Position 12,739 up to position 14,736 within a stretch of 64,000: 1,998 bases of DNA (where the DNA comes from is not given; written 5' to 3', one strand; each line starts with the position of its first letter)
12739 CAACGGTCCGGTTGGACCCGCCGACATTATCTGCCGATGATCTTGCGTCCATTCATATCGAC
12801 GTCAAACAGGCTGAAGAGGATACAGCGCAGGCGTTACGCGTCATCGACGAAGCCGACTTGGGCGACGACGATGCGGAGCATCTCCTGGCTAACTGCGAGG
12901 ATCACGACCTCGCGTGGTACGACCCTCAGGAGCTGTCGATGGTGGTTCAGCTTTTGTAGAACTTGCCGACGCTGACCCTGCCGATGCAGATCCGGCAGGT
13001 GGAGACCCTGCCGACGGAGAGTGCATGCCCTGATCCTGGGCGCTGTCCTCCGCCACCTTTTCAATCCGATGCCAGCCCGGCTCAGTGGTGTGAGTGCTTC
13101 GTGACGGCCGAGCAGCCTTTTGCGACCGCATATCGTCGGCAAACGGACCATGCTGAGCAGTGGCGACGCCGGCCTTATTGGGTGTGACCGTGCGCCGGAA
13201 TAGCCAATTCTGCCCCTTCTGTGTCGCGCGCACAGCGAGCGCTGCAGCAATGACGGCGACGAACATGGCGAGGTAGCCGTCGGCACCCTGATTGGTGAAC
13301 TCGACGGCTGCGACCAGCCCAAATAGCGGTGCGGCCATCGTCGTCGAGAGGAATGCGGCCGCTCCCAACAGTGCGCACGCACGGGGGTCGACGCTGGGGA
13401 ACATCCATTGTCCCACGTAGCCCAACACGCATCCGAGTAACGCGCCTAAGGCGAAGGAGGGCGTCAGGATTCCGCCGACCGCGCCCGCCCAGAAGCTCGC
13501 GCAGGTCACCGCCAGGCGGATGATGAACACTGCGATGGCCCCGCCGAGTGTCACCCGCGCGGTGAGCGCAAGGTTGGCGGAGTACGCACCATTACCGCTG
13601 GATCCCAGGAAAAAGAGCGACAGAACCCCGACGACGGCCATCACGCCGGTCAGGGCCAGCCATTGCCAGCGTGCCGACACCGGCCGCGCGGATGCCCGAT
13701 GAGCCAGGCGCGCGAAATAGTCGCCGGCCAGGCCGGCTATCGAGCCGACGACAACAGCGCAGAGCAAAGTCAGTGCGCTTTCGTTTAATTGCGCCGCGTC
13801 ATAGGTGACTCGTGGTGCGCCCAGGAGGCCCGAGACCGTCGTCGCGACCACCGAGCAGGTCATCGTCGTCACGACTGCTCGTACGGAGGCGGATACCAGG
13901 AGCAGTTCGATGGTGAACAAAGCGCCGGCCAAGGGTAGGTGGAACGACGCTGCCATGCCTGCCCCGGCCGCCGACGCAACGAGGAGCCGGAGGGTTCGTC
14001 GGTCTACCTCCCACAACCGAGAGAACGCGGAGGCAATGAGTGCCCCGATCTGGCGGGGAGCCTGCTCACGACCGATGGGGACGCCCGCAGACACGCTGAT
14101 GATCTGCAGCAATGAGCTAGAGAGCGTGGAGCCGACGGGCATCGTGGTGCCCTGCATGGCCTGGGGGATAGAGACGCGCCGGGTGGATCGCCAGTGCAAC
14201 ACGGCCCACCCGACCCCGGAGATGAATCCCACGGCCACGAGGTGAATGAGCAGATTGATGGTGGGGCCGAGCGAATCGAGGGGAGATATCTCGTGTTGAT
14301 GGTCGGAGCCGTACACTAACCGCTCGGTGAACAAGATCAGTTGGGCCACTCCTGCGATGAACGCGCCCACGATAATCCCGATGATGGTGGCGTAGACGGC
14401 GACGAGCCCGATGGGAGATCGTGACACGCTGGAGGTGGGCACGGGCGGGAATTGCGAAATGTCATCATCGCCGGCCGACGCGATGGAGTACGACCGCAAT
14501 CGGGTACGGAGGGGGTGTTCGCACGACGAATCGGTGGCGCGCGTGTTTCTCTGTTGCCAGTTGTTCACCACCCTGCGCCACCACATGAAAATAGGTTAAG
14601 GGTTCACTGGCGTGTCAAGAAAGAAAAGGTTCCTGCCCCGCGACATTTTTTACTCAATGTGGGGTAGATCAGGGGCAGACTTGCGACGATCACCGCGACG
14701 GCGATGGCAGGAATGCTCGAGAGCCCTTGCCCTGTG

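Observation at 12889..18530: aroA-rsgA-ClC-ClC operon with two tandem divergent ClC paralogs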

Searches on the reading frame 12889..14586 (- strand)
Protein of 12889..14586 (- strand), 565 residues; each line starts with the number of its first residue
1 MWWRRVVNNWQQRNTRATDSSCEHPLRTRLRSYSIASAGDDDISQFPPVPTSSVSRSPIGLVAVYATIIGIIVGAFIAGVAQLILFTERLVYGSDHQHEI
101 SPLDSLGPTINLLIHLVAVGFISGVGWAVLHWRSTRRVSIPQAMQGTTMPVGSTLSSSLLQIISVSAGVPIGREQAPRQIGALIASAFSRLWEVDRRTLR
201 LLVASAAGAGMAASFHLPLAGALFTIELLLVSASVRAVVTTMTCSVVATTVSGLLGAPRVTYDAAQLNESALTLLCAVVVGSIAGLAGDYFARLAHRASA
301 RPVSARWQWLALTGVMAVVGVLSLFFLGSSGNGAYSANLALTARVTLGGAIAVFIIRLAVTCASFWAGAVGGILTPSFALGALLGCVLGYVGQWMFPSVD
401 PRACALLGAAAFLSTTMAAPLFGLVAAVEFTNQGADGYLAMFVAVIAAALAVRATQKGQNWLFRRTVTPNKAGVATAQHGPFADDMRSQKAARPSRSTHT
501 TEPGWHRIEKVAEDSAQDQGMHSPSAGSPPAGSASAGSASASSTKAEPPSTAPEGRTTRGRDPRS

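Call 3: search_protein_families(library=pfam, proteins=[window:12889-14586:-], max_evalue=0.01)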
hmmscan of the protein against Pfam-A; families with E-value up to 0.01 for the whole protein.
window:12889-14586:- (565 aa): 1 family
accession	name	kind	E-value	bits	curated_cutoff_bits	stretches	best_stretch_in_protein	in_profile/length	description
PF00654.25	Voltage_CLC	-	2.9e-58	198.1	24.8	1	140-450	21-343/346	Voltage gated chloride channel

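Call 4: search_protein_families(library=ncbifam, proteins=[window:12889-14586:-], max_evalue=0.01)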
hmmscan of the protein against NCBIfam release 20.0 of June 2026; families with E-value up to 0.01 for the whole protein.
window:12889-14586:- (565 aa): 3 families
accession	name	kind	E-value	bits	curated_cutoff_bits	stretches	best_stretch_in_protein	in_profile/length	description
NF002505.0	PRK01862.1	equivalog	9e-39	133.6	482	1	147-457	111-424/577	ClcB-like voltage-gated chloride channel protein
NF003640.0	PRK05277.1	equivalog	5.6e-33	114.3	350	1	162-456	134-438/471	H(+)/Cl(-) exchange transporter ClcA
NF002437.0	PRK01610.1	equivalog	3.1e-25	89.1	425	1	64-448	17-409/429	voltage-gated ClC-type chloride channel ClcB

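Call 6: search_solved_structures(query=window:12889-14586:-, max_evalue=0.001, show_alignments=3)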
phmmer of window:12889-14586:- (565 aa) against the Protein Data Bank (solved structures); distinct sequences matched with E-value up to 0.001: 42.
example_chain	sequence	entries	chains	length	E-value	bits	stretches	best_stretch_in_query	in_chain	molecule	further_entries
1kpl_A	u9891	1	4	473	1.4e-20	76.5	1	165-452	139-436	putative ClC family, chlorine transport protein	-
3ejz_A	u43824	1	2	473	2.8e-20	75.5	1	165-455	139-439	H(+)/Cl(-) exchange transporter clcA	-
4mqx_A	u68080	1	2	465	5.1e-20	74.6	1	165-449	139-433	H(+)/Cl(-) exchange transporter ClcA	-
2ht2_A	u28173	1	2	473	5.2e-20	74.6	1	165-455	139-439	H(+)/Cl(-) exchange transporter clcA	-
3ejy_A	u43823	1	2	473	6.1e-20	74.4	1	165-455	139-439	H(+)/Cl(-) exchange transporter clcA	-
1kpk_A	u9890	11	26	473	6.3e-20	74.3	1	165-455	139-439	putative channel transporter | H(+)/Cl(-) exchange transporter clcA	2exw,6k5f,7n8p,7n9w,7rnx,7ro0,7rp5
2htl_A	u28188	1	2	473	6.7e-20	74.2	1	165-455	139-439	H(+)/Cl(-) exchange transporter clcA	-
2ht4_A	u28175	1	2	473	7.4e-20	74.1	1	165-461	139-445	H(+)/Cl(-) exchange transporter clcA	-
2fec_A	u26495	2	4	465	7.5e-20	74.1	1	165-455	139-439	H(+)/Cl(-) exchange transporter clcA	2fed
9o98_A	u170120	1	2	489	8.6e-20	73.9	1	165-455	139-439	H(+)/Cl(-) exchange transporter ClcA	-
1ots_A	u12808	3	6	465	9.2e-20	73.8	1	165-455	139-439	Voltage-gated ClC-type chloride channel eriC | H(+)/Cl(-) exchange transporter clcA | CLC Cl transporter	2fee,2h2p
2hlf_A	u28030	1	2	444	9.3e-20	73.8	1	165-454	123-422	H(+)/Cl(-) exchange transporter clcA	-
9o95_A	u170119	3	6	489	9.5e-20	73.7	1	165-455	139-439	H(+)/Cl(-) exchange transporter ClcA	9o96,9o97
4ene_A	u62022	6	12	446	1.1e-19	73.5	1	165-454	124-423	H(+)/Cl(-) exchange transporter ClcA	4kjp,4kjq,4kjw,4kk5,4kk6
2ht3_A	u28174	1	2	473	1.2e-19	73.4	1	165-455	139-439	H(+)/Cl(-) exchange transporter clcA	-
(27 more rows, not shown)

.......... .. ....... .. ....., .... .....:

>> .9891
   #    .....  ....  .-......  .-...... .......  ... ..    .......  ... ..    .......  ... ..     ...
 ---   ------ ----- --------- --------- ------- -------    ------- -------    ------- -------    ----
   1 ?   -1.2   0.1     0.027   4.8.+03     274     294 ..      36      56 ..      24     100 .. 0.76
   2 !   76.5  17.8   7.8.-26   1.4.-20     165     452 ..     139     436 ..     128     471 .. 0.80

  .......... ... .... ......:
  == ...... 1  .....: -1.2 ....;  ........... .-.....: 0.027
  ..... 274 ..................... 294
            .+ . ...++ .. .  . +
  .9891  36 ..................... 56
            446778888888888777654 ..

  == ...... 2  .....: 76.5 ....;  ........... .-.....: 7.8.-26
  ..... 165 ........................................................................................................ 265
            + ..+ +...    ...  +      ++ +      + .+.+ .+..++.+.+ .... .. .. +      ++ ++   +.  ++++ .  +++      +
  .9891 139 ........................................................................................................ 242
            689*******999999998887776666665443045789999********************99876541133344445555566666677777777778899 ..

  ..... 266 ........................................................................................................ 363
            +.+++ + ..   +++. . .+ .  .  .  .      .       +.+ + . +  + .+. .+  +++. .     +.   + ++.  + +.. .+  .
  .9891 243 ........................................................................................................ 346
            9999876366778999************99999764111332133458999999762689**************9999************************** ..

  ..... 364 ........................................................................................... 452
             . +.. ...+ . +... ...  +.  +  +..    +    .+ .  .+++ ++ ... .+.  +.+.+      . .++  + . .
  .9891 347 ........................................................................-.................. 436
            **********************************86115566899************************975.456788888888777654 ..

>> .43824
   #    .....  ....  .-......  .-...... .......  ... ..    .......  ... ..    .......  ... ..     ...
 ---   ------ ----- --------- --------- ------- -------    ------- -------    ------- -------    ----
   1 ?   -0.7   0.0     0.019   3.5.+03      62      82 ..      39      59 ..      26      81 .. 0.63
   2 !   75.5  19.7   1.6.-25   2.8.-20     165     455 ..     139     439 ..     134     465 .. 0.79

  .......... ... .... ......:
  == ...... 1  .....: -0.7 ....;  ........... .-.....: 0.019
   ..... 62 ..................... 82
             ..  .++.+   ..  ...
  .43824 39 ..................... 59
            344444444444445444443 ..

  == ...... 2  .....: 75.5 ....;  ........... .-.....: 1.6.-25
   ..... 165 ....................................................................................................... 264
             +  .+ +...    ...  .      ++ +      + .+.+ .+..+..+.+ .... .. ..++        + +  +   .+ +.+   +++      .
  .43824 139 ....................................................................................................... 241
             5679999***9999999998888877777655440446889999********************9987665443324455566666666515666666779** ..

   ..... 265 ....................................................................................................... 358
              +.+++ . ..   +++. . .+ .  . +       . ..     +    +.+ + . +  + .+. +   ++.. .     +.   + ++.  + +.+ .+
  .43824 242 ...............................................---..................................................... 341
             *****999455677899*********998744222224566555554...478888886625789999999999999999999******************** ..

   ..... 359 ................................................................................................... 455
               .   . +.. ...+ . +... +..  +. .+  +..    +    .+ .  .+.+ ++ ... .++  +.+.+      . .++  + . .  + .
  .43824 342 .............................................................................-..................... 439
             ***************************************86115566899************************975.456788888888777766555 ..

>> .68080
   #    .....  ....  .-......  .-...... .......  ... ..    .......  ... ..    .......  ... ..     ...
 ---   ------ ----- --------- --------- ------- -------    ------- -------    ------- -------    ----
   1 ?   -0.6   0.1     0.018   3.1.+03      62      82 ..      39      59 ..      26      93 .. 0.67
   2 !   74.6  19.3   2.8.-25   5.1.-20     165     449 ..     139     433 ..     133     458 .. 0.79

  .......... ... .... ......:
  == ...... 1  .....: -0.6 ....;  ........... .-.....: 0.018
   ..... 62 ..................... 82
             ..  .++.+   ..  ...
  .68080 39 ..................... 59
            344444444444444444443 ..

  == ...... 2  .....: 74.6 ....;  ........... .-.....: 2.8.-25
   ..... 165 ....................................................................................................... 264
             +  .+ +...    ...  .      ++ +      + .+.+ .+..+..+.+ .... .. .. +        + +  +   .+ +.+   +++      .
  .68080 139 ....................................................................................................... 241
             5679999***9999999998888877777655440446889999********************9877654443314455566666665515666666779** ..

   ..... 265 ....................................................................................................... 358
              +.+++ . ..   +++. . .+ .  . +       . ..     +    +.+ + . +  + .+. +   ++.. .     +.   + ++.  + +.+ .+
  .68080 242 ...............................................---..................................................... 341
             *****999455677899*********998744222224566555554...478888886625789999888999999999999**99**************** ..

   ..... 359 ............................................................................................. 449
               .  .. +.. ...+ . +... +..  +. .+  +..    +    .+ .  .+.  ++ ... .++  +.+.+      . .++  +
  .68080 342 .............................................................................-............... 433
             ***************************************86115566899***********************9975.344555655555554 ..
